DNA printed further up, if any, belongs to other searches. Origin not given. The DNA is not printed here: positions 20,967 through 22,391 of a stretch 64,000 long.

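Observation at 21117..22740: UDG(family 4)-Panacea/DUF4065 fusion overlapping a 3-TM protein: possible sensor-antitoxin plus membrane toxin pair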

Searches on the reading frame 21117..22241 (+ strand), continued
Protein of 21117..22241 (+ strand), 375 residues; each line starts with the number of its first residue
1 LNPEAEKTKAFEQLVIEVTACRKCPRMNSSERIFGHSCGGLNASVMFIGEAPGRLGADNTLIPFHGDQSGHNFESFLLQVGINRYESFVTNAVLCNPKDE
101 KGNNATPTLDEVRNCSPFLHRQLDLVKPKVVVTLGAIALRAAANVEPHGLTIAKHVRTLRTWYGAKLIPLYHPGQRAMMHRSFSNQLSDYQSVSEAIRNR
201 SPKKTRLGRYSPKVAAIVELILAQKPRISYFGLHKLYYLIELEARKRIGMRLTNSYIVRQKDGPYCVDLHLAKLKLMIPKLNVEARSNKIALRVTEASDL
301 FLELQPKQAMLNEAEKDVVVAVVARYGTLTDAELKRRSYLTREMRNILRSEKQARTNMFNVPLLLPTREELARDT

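Call 40: search_solved_structures(query=A1, max_evalue=0.01, show_alignments=1)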
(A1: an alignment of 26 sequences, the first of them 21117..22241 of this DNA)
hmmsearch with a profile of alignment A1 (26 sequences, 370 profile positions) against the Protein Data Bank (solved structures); distinct sequences matched with E-value up to 0.01: 30.
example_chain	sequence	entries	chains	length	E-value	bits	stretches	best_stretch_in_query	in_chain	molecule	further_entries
1vk2_A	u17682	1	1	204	1.9e-28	102.7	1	7-173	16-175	Uracil-DNA glycosylase TM0511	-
1l9g_A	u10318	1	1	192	2.2e-28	102.5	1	8-173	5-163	Conserved hypothetical protein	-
4zbx_A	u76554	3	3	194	1.8e-24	89.6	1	11-173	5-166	Uracil-DNA glycosylase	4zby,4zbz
1ui0_A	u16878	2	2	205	1.7e-22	83.1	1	13-173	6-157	Uracil-DNA Glycosylase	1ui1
8iir_A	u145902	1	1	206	1.6e-14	56.8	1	9-141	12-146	Type-4 uracil-DNA glycosylase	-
8iip_A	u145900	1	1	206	1.6e-13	53.6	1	9-141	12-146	Type-4 uracil-DNA glycosylase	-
8iio_A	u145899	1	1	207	1.6e-13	53.6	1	9-141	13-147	Type-4 uracil-DNA glycosylase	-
8iit_A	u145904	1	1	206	1.6e-13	53.6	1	9-141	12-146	Type-4 uracil-DNA glycosylase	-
6l6s_A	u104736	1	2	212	1.6e-13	53.6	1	9-141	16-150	Phage SPO1 DNA polymerase-related protein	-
8iin_A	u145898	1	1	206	1.6e-13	53.6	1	9-141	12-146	Type-4 uracil-DNA glycosylase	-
8iig_A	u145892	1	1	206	1.7e-13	53.5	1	9-141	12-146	Type-4 uracil-DNA glycosylase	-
8iim_A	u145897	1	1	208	1.7e-13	53.5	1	9-141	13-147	Type-4 uracil-DNA glycosylase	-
6ajs_A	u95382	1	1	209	1.7e-13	53.5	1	9-141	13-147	Uracil DNA glycosylase superfamily protein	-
8iif_A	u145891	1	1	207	1.7e-13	53.5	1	9-141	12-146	Type-4 uracil-DNA glycosylase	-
6ioc_A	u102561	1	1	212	1.7e-13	53.5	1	9-141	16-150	Phage SPO1 DNA polymerase-related protein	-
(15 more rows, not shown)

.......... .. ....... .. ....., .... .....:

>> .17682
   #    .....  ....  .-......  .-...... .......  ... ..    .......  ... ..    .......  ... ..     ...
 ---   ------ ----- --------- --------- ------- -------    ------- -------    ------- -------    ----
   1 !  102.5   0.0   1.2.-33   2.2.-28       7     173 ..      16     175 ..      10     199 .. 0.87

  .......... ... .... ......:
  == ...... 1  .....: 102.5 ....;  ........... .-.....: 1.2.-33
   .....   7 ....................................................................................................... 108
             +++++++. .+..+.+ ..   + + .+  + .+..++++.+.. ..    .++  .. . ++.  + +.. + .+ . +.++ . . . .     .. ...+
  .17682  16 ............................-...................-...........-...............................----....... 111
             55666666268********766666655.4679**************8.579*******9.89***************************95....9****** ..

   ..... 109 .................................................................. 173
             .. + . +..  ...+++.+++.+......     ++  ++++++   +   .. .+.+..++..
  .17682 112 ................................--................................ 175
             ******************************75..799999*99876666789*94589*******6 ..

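Call 50: search_protein_families(library=pfam, proteins=[L084:5920-7005:+, L088:5937-6968:+, L091:2518-3231:+, L032:8113-8823:+, L032:8815-10020:-, L091:5138-6049:+, L071:8073-8912:+, L014:8135-9271:+], max_evalue=0.01)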
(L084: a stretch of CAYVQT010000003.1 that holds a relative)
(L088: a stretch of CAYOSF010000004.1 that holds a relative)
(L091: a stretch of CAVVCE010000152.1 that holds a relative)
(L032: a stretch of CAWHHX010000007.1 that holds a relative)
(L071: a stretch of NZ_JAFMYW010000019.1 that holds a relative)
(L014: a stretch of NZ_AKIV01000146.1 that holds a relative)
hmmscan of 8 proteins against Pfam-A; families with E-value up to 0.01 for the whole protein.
L084:5920-7005:+ (362 aa): 2 families
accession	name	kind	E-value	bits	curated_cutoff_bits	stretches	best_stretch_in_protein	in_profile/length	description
PF04055.27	Radical_SAM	-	1e-17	65.2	29.5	1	17-175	1-165/166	Radical SAM superfamily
PF13186.11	SPASM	-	0.0079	16.9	21.5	1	245-316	1-66/67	Iron-sulfur cluster-binding domain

L088:5937-6968:+ (344 aa): 2 families
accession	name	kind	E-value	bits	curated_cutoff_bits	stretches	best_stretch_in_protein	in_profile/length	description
PF04055.27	Radical_SAM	-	2.7e-19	70.4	29.5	1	16-172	2-165/166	Radical SAM superfamily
PF13353.11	Fer4_12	-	0.001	19.8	22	1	19-90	13-87/137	4Fe-4S single cluster domain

L091:2518-3231:+ (238 aa): 2 families
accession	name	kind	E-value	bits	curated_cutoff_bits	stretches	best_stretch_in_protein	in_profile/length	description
PF22769.1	DCD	-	1.8e-13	51.3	27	1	7-142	5-151/153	dCTP deaminase-like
PF00692.24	dUTPase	-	0.0074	16.5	22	0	65-160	26-120/129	dUTPase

L032:8113-8823:+ (237 aa): 0 families

L032:8815-10020:- (401 aa): 2 families
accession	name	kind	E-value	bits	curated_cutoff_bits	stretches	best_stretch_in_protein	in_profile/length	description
PF18722.6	MazG_C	-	4.6e-75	251.8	29.7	1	203-395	3-188/190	MazG C-terminal domain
PF03819.22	MazG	-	1.7e-06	28.6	22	1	33-87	4-53/74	MazG nucleotide pyrophosphohydrolase domain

L091:5138-6049:+ (304 aa): 3 families
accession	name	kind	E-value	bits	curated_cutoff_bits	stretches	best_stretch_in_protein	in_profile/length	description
PF12706.13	Lactamase_B_2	-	3.5e-27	95.8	27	1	133-284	2-150/200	Beta-lactamase superfamily domain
PF13483.12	Lactamase_B_3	-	3e-10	40.7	24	1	116-275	1-110/160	Beta-lactamase superfamily domain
PF00753.33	Lactamase_B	-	1.9e-05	25.1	22.7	1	119-208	3-82/196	Metallo-beta-lactamase superfamily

L071:8073-8912:+ (280 aa): 1 family
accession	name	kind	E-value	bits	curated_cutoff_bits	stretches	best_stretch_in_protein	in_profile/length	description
PF22769.1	DCD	-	3.5e-12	47.1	27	1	12-130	11-144/153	dCTP deaminase-like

L014:8135-9271:+ (379 aa): 2 families
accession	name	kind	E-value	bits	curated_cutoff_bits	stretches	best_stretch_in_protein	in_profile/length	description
PF14082.12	SduA_C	-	5.2e-15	56.4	27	1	218-355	3-158/159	Shedu protein SduA, C-terminal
PF24884.1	NPHP3_hel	-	0.0047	17.5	27.9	1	22-106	45-127/160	Nephrocystin 3, helical domain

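Call 68: search_protein_families(library=pfam, proteins=[L001:4110-5171:+, L003:8313-8942:+, L003:8938-9336:+, L016:8148-8852:+], max_evalue=0.01)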
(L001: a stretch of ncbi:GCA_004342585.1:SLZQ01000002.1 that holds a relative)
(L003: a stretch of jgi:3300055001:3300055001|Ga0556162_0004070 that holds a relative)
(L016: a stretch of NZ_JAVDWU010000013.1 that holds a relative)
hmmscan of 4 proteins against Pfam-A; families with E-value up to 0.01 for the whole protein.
L001:4110-5171:+ (354 aa): 0 families

L003:8313-8942:+ (210 aa): 0 families

L003:8938-9336:+ (133 aa): 0 families

L016:8148-8852:+ (235 aa): 1 family
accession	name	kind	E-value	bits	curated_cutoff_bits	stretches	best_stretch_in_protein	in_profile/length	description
PF04471.18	Mrr_cat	-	2.1e-12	47.6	21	1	4-115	4-112/115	Restriction endonuclease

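Call 75: search_dna_similar(query=window:21117-22241:+, collection=phages, mode=protein, max_evalue=0.001, max_rows=15)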
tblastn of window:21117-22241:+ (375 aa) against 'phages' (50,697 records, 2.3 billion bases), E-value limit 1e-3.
Records with a match: 44; places in all: 44; records where one place covers at least 80% of the query: 0.
Best place of each record, by identity: <60% 44.
By first word of the organism name: Bacteriophage 10; Rhizobium 10; Bacillus 5; Pseudomonas 5; Caudoviricetes 2; Enterococcus 2; Listeria 2; Lysinibacillus 2; uncultured 1; Yersinia 1; and 4 more.
By host as written in the record: - 14; Bacillus subtilis W-23-S(r); Bacillus licheniformis ATCC 9945a 2; Rhizobium phaseoli INC1-2 2; Rhizobium sp. N941 2; Pseudomonas fluorescens ATCC 13525 2; Listeria monocytogenes 2; Lysinibacillus fusiformis 2; Bacillus subtilis BEST7003 1; and 17 more.
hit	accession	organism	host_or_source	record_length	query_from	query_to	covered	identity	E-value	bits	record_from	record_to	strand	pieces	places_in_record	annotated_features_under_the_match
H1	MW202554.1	Caudoviricetes sp.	Manatee Spring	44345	20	269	67%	26.2%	4e-10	67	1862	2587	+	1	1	DNA polymerase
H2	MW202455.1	Caudoviricetes sp.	Manatee Spring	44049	21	173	41%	37.1%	2e-16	87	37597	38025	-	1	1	DNA polymerase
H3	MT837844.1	Bacteriophage sp.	human fecal samples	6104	12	200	50%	29.9%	7e-10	67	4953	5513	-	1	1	record has no annotation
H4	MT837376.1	Bacteriophage sp.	human fecal samples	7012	10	197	50%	30.1%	4e-11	71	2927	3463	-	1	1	record has no annotation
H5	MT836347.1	Bacteriophage sp.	human fecal samples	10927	11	197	50%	29.3%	2e-13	77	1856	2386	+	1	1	record has no annotation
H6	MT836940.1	Bacteriophage sp.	human fecal samples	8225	10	173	44%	32.7%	2e-12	74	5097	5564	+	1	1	record has no annotation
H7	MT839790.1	Bacteriophage sp.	human fecal samples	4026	10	199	51%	28.1%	7e-13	76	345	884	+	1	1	record has no annotation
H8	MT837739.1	Bacteriophage sp.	human fecal samples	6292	11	197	50%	28.0%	2e-10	68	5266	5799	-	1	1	record has no annotation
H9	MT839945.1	Bacteriophage sp.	human fecal samples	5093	11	197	50%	27.5%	3e-12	74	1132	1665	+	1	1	record has no annotation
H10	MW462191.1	Bacteriophage sp.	freshwater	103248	5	173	45%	30.4%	2e-12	74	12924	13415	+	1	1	uracil-DNA glycosylase, family 4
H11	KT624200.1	Bacillus phage SP-15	Bacillus subtilis W-23-S(r); Bacillus ...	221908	27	200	46%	28.9%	2e-8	62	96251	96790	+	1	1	uracil-DNA glycosylase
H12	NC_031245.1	Bacillus phage SP-15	Bacillus subtilis W-23-S(r); Bacillus ...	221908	27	200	46%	28.9%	2e-8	62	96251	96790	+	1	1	uracil-DNA glycosylase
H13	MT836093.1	Bacteriophage sp.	human fecal samples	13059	6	138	35%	37.5%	4e-14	80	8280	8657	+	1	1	record has no annotation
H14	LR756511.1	uncultured phage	metagenomic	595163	17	177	43%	30.7%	1e-12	76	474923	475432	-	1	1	record has no annotation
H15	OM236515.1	Bacillus phage SPR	Bacillus subtilis BEST7003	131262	5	205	54%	24.4%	8e-11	70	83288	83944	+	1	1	hypothetical protein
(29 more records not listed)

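Call 76: search_dna_similar(query=window:21117-22241:+, collection=plasmids, mode=protein, max_evalue=0.001, max_rows=15)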
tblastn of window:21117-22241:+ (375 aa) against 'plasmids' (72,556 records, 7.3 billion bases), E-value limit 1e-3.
Records with a match: 339; places in all: 355; records where one place covers at least 80% of the query: 0.
Best place of each record, by identity: <60% 339.
By first word of the organism name: Rhizobium 130; Phaeobacter 57; Sinorhizobium 20; Azospirillum 13; Ensifer 10; Agrobacterium 10; Mycetohabitans 9; Paracoccus 9; Mycobacterium 8; Sulfitobacter 7; and 43 more.
By predicted mobility (MOB-suite, as given by PLSDB): non-mobilizable 251; mobilizable 53; conjugative 35.
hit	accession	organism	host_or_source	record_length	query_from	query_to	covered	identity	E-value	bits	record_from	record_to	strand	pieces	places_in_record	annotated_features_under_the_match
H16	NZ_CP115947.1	Ralstonia solanacearum MolK2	Musa sp.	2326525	3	196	52%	31.0%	1e-14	83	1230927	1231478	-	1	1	record has no annotation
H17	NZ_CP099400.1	Rhizobium sp. Pop5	Phaseolus vulgaris,Cell culture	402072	4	213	56%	28.5%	1e-11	74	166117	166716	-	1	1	UdgX family uracil-DNA binding protein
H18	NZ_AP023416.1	Vescimonas fastidiosa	Homo sapiens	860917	11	215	55%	29.0%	3e-10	69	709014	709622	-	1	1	uracil-DNA glycosylase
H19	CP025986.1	Ralstonia solanacearum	Cucurbita maxima,culture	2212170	1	196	52%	30.2%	1e-14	83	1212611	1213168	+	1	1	uracil-DNA glycosylase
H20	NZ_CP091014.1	Burkholderia cenocepacia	-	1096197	1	201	54%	29.3%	4e-13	78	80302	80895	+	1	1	none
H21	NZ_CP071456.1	Rhizobium lentis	lentil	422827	4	195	51%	30.5%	1e-11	74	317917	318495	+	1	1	UdgX family uracil-DNA binding protein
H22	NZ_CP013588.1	Rhizobium phaseoli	Phaseolus vulgaris,Whole ...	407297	4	195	51%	30.5%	2e-11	73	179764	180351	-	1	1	UdgX family uracil-DNA binding protein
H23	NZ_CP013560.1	Rhizobium phaseoli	Phaseolus vulgaris,Whole ...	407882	4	195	51%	30.5%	2e-11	73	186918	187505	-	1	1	UdgX family uracil-DNA binding protein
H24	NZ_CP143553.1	Burkholderia multivorans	Homo sapiens,bronchoalveolar lavage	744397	12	201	51%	30.4%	7e-14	81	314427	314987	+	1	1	UdgX family uracil-DNA binding protein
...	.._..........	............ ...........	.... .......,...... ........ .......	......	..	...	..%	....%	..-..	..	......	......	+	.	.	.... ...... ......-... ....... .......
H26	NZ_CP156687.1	Burkholderia stagnalis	Bacterial cells,soils collected in ...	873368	20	199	48%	32.1%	1e-14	83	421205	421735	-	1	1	UdgX family uracil-DNA binding protein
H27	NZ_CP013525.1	Rhizobium phaseoli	Phaseolus vulgaris,Whole ...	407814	4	195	51%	30.0%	3e-11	72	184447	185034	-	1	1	UdgX family uracil-DNA binding protein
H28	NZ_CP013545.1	Rhizobium phaseoli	Phaseolus vulgaris,Whole ...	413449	4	195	51%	30.0%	3e-11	72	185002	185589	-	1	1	UdgX family uracil-DNA binding protein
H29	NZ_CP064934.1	Rhizobium phaseoli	Phaseolus vulgaris,single cell,soil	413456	4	195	51%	30.0%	3e-11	72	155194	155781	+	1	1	UdgX family uracil-DNA binding protein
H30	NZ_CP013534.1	Rhizobium phaseoli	Phaseolus vulgaris,Whole ...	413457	4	195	51%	30.0%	3e-11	72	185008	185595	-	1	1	UdgX family uracil-DNA binding protein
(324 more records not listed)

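Call 85: search_protein_families(library=pfam, alignment_id=A5, max_evalue=0.00001)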
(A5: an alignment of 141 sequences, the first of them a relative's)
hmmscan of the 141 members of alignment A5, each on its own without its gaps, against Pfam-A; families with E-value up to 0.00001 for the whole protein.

A. member 1, L013:2-565:+ (188 aa): 0 families

B. families by the number of members that match (of 141 scanned): 118 families (the first 25 are shown)
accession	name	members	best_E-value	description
PF01381.28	HTH_3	3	2e-10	Helix-turn-helix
PF16263.11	DUF4917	2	5.7e-75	Domain of unknown function (DUF4917)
PF12706.13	Lactamase_B_2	2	1.2e-42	Beta-lactamase superfamily domain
PF04542.20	Sigma70_r2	2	7.6e-24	Sigma-70 region 2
PF04545.22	Sigma70_r4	2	7.1e-22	Sigma-70, region 4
PF14082.12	SduA_C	2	5.2e-15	Shedu protein SduA, C-terminal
PF13483.12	Lactamase_B_3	2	1.3e-13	Beta-lactamase superfamily domain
PF22769.1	DCD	2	1.8e-13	dCTP deaminase-like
PF04471.18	Mrr_cat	2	4.5e-13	Restriction endonuclease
PF00589.27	Phage_integrase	2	1.4e-12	Phage integrase family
PF13391.12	HNH_2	2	1.2e-10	HNH endonuclease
PF01964.24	ThiC_Rad_SAM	1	2.1e-186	Radical SAM ThiC family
PF01314.23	AFOR_C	1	3.7e-101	Aldehyde ferredoxin oxidoreductase, domains 2 & 3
PF09552.15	RE_BstXI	1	1e-88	BstXI restriction endonuclease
PF02730.20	AFOR_N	1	5e-77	Aldehyde ferredoxin oxidoreductase, N-terminal domain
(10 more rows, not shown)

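Call 86: search_protein_families(library=padloc, alignment_id=A5, max_evalue=0.00001)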
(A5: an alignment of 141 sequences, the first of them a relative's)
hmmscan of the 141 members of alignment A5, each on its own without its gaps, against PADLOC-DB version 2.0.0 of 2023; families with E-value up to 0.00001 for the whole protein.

A. member 1, L013:2-565:+ (188 aa): 0 families

B. families by the number of members that match (of 141 scanned): 240 families (the first 25 are shown)
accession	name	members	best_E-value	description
PDLC04134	mad2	3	1.7e-17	mads_2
PDLC04960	PDC-S21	2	7.2e-126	-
PDLC02203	MzaA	2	9e-76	-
PDLC04961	PDC-S21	2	1.1e-71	-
PDLC03083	Specificity_I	2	1.3e-43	Type I specificity subunit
PDLC04132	HNH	2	2.5e-25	-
PDLC00389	SduA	2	5.7e-23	DUF4263 domain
PDLC03038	MTase_I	2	8.4e-23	Type I methyltransferase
PDLC00404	SduA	2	3.3e-15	DUF4263 domain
PDLC03546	HNH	2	2.2e-12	Type II restriction enzyme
PDLC00398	SduA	2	6.3e-10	DUF4263 domain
PDLC00387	SduA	2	1.1e-07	DUF4263 domain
PDLC00400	SduA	2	1.4e-07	DUF4263 domain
PDLC03029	MTase_I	1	7e-243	Type I methyltransferase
PDLC03475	REase_II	1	1.5e-137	Type II restriction enzyme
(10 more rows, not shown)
